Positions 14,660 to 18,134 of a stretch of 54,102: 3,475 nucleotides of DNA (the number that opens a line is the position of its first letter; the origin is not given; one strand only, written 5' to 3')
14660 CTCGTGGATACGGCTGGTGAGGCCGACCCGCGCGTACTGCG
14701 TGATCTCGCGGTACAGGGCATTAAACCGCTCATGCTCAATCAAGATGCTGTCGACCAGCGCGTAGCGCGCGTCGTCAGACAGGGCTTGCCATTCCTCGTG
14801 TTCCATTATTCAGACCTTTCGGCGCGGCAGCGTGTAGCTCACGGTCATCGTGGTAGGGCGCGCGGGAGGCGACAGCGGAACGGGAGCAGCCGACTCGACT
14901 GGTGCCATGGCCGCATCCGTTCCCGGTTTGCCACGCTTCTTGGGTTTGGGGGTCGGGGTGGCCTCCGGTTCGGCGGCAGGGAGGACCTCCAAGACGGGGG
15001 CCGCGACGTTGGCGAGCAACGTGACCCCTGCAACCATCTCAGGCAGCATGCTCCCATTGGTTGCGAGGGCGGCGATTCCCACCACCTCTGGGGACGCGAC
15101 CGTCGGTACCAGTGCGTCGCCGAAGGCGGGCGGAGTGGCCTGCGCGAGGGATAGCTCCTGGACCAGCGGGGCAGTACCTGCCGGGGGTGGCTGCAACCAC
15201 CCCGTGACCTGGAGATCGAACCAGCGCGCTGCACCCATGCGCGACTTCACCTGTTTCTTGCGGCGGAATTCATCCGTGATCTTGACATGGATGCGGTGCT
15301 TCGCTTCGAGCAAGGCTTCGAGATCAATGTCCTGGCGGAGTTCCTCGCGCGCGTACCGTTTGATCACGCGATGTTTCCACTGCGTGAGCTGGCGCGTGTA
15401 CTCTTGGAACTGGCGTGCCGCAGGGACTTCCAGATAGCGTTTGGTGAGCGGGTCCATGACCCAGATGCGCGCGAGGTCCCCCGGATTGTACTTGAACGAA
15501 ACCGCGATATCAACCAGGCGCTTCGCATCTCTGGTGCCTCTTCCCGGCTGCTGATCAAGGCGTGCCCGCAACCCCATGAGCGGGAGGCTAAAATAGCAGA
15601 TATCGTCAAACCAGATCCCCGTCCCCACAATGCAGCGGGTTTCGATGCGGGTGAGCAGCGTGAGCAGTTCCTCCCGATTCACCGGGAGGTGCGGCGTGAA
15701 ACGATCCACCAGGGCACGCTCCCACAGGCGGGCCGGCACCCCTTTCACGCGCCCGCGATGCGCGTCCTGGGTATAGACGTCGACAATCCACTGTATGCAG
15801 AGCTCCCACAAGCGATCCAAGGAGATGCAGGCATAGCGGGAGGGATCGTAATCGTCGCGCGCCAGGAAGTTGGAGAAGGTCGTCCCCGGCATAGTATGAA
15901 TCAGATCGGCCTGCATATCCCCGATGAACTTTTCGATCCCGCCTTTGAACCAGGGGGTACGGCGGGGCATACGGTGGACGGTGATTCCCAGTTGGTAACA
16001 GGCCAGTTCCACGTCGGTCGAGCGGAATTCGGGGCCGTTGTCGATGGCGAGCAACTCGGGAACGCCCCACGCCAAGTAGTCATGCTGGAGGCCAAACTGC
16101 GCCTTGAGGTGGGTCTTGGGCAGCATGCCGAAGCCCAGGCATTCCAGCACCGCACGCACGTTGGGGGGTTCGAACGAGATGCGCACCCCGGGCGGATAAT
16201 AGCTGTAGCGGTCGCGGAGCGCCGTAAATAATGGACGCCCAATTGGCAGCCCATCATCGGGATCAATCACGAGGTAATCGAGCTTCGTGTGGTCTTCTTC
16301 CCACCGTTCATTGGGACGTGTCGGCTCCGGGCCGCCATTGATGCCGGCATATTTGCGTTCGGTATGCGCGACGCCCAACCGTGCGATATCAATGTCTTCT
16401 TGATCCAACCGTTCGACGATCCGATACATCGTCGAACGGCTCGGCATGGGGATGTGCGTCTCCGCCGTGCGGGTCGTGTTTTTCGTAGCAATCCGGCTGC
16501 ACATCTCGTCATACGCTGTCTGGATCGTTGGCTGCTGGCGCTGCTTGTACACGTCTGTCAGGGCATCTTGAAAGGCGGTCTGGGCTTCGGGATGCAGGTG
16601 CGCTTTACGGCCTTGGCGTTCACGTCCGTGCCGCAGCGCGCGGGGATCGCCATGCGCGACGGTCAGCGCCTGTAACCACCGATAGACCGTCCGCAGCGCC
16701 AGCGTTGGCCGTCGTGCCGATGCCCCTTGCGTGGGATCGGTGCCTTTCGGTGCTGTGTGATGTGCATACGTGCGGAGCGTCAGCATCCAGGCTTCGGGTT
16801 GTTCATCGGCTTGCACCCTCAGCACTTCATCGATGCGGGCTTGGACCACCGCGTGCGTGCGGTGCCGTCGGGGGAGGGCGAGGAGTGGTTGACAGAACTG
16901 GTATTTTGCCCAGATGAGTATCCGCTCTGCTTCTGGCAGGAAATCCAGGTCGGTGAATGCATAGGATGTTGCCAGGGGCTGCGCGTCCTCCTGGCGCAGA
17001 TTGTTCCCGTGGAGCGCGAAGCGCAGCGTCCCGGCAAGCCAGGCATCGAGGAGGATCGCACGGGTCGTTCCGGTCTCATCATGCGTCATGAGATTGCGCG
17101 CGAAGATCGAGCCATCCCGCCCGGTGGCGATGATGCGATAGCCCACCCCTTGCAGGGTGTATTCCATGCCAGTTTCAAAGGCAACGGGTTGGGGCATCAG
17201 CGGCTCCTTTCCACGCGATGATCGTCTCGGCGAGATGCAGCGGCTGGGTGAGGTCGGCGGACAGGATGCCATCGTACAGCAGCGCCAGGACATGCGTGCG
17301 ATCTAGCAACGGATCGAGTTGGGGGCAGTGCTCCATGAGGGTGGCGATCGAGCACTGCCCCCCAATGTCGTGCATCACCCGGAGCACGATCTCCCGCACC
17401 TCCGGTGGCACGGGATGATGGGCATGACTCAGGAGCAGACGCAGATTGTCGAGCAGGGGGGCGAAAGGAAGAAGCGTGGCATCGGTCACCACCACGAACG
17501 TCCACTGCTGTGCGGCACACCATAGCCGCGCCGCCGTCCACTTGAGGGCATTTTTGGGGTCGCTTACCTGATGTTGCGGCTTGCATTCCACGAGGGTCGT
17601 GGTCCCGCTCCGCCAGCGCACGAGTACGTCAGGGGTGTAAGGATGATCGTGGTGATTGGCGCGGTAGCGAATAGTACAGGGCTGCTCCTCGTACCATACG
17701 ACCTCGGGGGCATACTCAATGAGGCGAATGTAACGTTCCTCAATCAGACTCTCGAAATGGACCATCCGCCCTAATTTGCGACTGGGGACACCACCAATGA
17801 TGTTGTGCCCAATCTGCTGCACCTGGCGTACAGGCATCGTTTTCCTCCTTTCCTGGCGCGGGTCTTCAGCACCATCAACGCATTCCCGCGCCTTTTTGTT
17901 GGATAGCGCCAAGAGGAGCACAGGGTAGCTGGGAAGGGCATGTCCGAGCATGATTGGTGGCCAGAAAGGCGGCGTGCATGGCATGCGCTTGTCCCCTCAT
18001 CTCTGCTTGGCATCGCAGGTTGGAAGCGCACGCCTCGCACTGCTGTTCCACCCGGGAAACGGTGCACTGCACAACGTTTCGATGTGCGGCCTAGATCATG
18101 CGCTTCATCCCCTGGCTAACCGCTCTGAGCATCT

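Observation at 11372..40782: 29.4-kb Tn7-like transposon with exact ends and a 5-bp target-site duplication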

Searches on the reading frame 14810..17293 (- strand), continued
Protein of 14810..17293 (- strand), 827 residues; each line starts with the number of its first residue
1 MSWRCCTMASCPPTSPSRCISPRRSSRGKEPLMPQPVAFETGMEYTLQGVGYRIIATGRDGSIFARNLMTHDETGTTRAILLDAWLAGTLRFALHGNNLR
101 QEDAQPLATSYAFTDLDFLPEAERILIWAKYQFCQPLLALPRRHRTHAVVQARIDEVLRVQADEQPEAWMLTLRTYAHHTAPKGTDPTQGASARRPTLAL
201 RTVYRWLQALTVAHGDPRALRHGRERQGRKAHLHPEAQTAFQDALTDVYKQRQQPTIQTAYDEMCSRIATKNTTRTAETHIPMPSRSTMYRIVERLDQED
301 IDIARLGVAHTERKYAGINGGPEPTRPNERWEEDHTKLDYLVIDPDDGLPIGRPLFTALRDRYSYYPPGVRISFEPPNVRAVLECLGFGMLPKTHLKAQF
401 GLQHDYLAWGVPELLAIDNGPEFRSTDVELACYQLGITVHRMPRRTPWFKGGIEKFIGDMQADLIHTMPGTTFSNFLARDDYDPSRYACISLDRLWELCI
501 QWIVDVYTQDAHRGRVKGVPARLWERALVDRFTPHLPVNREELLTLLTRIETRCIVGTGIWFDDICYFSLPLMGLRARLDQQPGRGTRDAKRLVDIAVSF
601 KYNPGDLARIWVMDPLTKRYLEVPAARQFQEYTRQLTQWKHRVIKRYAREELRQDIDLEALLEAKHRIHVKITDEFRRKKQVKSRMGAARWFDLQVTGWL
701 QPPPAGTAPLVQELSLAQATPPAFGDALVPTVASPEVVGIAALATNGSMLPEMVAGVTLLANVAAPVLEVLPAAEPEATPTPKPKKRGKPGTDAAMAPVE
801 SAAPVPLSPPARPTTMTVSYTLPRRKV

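Call 35: search_solved_structures(query=window:14810-17293:-, max_evalue=1, show_alignments=2)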
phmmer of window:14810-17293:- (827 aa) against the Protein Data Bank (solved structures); distinct sequences matched with E-value up to 1: 10.
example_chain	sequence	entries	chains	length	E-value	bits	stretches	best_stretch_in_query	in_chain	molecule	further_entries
30jv_A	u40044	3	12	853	2.5e-58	201.4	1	190-677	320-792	TnsA endonuclease N-terminal domain-containing protein,TnsB transposase | PseTnsAB artificial fusion protein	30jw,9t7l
30ga_R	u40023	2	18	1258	5.9e-58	200.2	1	190-677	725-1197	Maltose/maltodextrin-binding periplasmic protein,TnsA endonuclease N-terminal domain-conta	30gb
9y7b_A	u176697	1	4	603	9.9e-42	146.5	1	189-690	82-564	IF3A Tn6677 TnsB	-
8rdu_R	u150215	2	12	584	6.7e-20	74.3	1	327-568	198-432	TnsB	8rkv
7svw_A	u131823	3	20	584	6.7e-20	74.3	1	327-568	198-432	TnsB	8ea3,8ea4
8aa5_AP1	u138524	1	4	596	7e-20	74.3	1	327-568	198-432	TnsB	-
9bw1_M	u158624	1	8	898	1.6e-09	40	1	325-569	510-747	Integrase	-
7pik_A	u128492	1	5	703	1.6e-08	36.7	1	324-561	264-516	Transposon Tn7 transposition protein TnsB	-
6eri_BP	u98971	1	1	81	0.019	16.6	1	582-647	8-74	30S ribosomal protein S16, chloroplastic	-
4v61_AP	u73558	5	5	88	0.02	16.5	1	582-647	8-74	Ribosomal Protein S16 | 30S ribosomal protein S16, chloroplastic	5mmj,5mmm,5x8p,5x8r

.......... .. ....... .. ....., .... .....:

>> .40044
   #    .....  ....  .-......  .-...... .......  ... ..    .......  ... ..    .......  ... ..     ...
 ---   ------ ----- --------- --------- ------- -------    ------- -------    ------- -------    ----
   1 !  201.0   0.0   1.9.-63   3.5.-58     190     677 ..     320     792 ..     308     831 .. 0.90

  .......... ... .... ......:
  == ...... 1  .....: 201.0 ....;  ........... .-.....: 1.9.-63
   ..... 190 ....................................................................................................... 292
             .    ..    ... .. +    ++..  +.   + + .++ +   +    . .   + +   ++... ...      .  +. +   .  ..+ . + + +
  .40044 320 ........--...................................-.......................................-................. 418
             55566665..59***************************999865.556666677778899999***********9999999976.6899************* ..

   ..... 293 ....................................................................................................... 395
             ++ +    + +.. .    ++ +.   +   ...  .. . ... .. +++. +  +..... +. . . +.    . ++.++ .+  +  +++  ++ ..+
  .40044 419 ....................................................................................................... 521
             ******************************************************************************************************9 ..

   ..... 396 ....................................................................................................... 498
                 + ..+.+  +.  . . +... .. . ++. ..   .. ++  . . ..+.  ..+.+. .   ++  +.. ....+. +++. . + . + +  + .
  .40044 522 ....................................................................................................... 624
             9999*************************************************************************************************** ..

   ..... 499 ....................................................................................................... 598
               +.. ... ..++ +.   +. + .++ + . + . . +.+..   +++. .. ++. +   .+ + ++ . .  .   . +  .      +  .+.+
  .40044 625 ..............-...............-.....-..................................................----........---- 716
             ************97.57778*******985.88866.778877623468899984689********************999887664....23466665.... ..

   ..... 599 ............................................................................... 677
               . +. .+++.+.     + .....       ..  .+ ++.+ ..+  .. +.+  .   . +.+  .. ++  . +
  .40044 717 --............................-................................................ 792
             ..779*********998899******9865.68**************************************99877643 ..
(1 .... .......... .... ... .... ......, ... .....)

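Call 40: find_related_loci(query=A3, collection=genome_contigs, flank=10000)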
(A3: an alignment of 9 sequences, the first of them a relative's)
Query A3 (795 aa) in genome_contigs; peptide patterns used: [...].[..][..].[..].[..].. (x = any residue, [..] = any of these).
27 stretches matched a pattern; 26 encode a relative of the query (tblastn E <= 1e-3); 26 distinct loci.
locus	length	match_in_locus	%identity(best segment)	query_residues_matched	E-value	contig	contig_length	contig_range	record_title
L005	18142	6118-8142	43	1-669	2e-167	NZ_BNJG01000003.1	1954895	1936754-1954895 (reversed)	Ktedonobacter robiniae strain SOSP1-30 sequence3, whole genome shotgun sequence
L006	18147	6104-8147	46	1-676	5e-151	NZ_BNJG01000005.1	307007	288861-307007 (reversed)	Ktedonobacter robiniae strain SOSP1-30 sequence5, whole genome shotgun sequence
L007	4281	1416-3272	35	7-659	4e-102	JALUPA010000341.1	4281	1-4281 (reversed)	MAG: Ardenticatenaceae bacterium isolate S146_maxbin2_scaf2bin.202 S146_NODE_27086_length_4281_cov_3.063072, whole genom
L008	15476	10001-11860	33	1-659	1e-100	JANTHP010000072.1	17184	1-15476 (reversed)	MAG: Anaerolineae bacterium isolate bin30017 c_000000000439, whole genome shotgun sequence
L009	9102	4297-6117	34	49-699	6e-98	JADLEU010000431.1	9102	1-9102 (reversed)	MAG: Anaerolineales bacterium isolate SJ338 c_000001955079, whole genome shotgun sequence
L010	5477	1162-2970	34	7-659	2e-97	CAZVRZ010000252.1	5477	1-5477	MAG TPA_asm: uncultured Anaerolineaceae bacterium isolate SRP192927_co7_37 genome assembly, contig: NODE_35325_length_54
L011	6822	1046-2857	33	7-659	6e-97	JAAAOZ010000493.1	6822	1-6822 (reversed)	MAG: Chloroflexi bacterium isolate GSL.Bin35 NODE_8918_length_6822_cov_0.339502, whole genome shotgun sequence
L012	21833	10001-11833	33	7-659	6e-96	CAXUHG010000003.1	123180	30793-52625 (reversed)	MAG TPA_asm: uncultured Ktedonobacteraceae bacterium isolate public_SRR14722086_metawrap_bin.6 genome assembly, contig:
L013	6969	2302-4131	34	7-659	3e-95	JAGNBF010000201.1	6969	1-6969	MAG: Chloroflexota bacterium isolate Go_Eff_bin_125 Go_Eff_30456_length_6969_cov_16.129056, whole genome shotgun sequenc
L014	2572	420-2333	33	7-689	2e-97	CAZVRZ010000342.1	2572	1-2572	MAG TPA_asm: uncultured Anaerolineaceae bacterium isolate SRP192927_co7_37 genome assembly, contig: NODE_114439_length_2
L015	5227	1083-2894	33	7-659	5e-94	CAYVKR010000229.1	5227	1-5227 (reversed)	MAG TPA_asm: uncultured Anaerolineales bacterium isolate binchicken_co17_395 genome assembly, contig: NODE_29018_length_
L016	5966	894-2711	33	7-659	2e-93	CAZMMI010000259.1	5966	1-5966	MAG TPA_asm: uncultured Anaerolinea sp. isolate SRP294416_co1_257 genome assembly, contig: NODE_31848_length_5966_cov_10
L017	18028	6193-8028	34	7-659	5e-94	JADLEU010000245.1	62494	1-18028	MAG: Anaerolineales bacterium isolate SJ338 c_000000878030, whole genome shotgun sequence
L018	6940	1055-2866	34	7-659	5e-91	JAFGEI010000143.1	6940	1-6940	MAG: Anaerolineae bacterium isolate Zod_Metabat.1220 k87_7097001, whole genome shotgun sequence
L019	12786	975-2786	33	7-659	2e-90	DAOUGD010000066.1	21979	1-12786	MAG TPA_asm: Anaerolineae bacterium isolate R24_97 k131_1213749, whole genome shotgun sequence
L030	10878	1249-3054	33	7-659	9e-91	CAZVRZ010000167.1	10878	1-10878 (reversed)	MAG TPA_asm: uncultured Anaerolineaceae bacterium isolate SRP192927_co7_37 genome assembly, contig: NODE_12370_length_10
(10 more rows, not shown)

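Call 61: find_encoding_contigs(protein=P0006, flank=10000, max_places=2)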
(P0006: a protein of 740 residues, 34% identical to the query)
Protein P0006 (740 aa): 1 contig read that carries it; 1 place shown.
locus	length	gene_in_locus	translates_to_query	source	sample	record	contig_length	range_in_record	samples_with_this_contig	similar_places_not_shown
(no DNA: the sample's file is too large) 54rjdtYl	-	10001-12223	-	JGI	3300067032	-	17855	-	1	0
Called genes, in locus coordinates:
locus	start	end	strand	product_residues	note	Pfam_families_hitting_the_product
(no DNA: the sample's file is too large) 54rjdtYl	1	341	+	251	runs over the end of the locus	PF01695:IstB_IS21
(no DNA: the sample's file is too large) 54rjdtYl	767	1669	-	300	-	PF04055:Radical_SAM, PF13186:SPASM (faint)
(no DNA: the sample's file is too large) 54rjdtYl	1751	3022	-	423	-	PF03793:PASTA (faint)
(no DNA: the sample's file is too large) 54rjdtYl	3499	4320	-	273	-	-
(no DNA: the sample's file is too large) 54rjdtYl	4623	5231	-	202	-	-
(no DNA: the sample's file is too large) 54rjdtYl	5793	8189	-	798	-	PF00931:NB-ARC, PF13401:AAA_22 (weak), PF25872:HTH_77 (weak), PF13374:TPR_10 (faint), PF13424:TPR_12, PF00196:GerE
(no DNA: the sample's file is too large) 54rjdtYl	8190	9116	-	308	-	PF02899:Phage_int_SAM_1 (faint), PF13495:Phage_int_SAM_4 (faint), PF00589:Phage_integrase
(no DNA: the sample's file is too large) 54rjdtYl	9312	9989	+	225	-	PF08722:Tn7_TnsA-like_N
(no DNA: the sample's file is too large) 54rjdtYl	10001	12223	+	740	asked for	PF09299:Mu-transpos_C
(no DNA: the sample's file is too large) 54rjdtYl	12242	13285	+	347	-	PF05621:TniB, PF13191:AAA_16 (faint), PF13555:AAA_29 (faint), PF13401:AAA_22, PF00004:AAA (weak)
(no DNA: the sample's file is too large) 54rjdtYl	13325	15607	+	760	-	PF06527:TniQ, PF13551:HTH_29 (faint), PF13411:MerR_1 (faint), PF13518:HTH_28 (faint), PF13384:HTH_23 (faint), PF12728:HTH_17 (weak), PF00376:MerR (weak), PF12728:HTH_17 (weak)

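Call 62: find_encoding_contigs(protein=P0007, flank=10000, max_places=2)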
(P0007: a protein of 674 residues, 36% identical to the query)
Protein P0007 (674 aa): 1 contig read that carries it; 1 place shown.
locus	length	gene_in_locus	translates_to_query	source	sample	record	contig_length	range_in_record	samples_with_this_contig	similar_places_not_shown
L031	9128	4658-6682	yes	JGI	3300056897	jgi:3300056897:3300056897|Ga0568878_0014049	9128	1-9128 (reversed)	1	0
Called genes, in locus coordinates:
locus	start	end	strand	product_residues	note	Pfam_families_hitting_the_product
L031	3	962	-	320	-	?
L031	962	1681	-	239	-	PF01177:Asp_Glu_race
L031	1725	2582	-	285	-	PF13495:Phage_int_SAM_4 (faint), PF00589:Phage_integrase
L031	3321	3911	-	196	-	PF04542:Sigma70_r2 (weak)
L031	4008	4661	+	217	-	PF08722:Tn7_TnsA-like_N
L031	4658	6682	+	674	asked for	PF09299:Mu-transpos_C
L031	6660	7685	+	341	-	PF05621:TniB, PF13191:AAA_16 (faint), PF13401:AAA_22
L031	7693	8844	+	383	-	PF06527:TniQ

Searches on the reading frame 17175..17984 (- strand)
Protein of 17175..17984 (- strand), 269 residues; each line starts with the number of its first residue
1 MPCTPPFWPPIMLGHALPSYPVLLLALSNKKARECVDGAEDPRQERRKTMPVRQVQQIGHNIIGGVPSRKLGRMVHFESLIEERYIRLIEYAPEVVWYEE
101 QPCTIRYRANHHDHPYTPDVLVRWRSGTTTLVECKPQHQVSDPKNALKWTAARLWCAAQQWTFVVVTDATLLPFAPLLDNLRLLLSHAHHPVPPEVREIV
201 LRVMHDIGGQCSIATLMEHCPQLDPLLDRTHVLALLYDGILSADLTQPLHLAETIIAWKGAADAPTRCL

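Call 9: search_protein_families(library=pfam, proteins=[window:17175-17984:-])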
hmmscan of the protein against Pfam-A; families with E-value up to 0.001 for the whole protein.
window:17175-17984:- (269 aa): 1 family
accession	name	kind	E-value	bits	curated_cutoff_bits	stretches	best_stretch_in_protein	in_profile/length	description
PF08722.17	Tn7_TnsA-like_N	-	1.5e-17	64.3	26.5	1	93-168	2-85/85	TnsA-like endonuclease N terminal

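Call 13: search_protein_families(library=ncbifam, proteins=[window:17175-17984:-], max_evalue=0.01)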
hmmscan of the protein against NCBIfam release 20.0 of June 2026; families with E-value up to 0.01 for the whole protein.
window:17175-17984:- (269 aa): 2 families
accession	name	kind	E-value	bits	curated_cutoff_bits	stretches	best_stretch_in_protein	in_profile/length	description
NF033179.1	TnsA_like_Actin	subfamily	7.9e-21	74.5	110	1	61-252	26-208/212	TnsA-like heteromeric transposase endonuclease subunit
NF046055.1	restr_BPTD_3080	equivalog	0.00035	18.6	800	1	81-158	862-941/970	BPTD_3080 family restriction endonuclease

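Call 36: search_solved_structures(query=window:17175-17984:-, max_evalue=1, show_alignments=1)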
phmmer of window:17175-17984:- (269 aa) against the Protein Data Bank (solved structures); distinct sequences matched with E-value up to 1: 3.
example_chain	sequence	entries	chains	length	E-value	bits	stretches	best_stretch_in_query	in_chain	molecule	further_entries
30jv_A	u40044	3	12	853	1.9e-05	27.8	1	67-245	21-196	TnsA endonuclease N-terminal domain-containing protein,TnsB transposase | PseTnsAB artificial fusion protein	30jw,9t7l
30ga_R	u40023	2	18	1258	2.3e-05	27.5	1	66-245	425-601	Maltose/maltodextrin-binding periplasmic protein,TnsA endonuclease N-terminal domain-conta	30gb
9bw1_M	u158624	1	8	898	0.017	18.1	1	45-140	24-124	Integrase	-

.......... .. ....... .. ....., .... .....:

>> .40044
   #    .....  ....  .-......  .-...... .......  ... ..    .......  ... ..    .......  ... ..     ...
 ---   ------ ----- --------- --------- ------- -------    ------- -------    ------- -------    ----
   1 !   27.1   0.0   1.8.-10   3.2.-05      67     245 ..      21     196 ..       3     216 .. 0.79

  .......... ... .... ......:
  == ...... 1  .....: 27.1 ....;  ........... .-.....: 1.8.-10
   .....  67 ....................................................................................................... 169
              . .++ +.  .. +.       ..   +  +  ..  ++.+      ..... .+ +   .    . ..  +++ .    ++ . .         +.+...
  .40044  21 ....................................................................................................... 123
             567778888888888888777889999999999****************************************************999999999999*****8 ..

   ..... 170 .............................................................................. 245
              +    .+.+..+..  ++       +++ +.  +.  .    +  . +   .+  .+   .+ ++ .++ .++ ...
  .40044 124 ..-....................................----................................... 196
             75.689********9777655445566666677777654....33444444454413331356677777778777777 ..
